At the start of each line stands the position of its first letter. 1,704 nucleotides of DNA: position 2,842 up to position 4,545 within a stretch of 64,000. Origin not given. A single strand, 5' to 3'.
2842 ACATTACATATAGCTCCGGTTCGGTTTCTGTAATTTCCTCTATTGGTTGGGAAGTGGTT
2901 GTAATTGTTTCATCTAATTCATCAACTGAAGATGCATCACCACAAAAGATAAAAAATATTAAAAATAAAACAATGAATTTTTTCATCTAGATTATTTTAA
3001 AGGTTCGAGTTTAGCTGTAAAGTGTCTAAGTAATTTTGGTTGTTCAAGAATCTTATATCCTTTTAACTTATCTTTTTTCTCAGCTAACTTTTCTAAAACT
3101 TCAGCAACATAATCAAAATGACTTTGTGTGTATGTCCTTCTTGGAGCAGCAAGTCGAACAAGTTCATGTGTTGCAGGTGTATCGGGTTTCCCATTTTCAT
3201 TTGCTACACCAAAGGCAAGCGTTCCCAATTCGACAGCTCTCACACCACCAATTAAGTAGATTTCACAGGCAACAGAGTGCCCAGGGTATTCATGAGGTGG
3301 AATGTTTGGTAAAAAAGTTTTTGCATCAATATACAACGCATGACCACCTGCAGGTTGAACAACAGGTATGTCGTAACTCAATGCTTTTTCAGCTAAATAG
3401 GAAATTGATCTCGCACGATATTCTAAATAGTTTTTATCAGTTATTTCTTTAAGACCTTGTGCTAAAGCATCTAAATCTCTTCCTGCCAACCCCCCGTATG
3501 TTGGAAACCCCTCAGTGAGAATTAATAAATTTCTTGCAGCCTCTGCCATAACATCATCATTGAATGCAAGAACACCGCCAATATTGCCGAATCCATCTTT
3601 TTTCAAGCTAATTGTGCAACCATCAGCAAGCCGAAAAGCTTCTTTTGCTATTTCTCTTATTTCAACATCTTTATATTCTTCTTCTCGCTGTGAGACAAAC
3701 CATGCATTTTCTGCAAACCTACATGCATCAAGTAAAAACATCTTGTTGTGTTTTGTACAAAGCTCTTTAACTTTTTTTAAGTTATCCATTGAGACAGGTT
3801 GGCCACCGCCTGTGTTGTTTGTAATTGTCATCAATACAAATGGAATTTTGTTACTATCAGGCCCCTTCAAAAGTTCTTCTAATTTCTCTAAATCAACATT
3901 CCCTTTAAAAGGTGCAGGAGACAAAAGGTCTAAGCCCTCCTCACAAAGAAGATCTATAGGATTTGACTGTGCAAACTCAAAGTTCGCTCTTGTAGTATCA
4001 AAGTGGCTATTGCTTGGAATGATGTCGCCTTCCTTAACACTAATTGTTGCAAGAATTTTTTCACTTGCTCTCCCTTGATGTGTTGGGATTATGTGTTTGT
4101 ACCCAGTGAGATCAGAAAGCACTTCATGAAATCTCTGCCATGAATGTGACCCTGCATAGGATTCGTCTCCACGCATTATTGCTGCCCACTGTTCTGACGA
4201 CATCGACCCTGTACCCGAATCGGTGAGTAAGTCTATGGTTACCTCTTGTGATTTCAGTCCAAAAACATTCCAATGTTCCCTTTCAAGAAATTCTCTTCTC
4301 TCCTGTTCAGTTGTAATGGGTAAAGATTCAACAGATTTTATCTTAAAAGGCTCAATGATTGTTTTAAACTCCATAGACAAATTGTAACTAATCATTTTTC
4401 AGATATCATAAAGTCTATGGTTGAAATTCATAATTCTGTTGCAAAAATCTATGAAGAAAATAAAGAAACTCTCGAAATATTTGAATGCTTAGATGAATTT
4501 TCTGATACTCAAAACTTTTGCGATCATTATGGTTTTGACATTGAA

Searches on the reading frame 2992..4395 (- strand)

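Call 9: search_protein_families(library=ncbifam, proteins=[window:2992-4395:-], max_evalue=0.001)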
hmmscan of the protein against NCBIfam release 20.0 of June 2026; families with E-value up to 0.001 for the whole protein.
window:2992-4395:- (467 aa): 5 families
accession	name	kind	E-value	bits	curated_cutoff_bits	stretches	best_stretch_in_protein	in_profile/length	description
NF009709.0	PRK13238.1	subfamily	5.7e-194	645.2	285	1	9-466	3-461/463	tryptophanase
NF053783.1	TphnTnaApg1401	equivalog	5.1e-157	523.5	750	1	14-465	6-456/457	tryptophanase TnaA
TIGR02618.1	tyr_phenol_ly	equivalog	8.6e-149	496.2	720.7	1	15-464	2-450/450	tyrosine phenol-lyase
TIGR02617.1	tnaA_trp_ase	equivalog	1.1e-133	446.6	825.8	1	11-465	1-466/467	tryptophanase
NF041359.1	GntG_guanitoxin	subfamily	0.00011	21.4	230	1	164-318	112-256/343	GntG family PLP-dependent aldolase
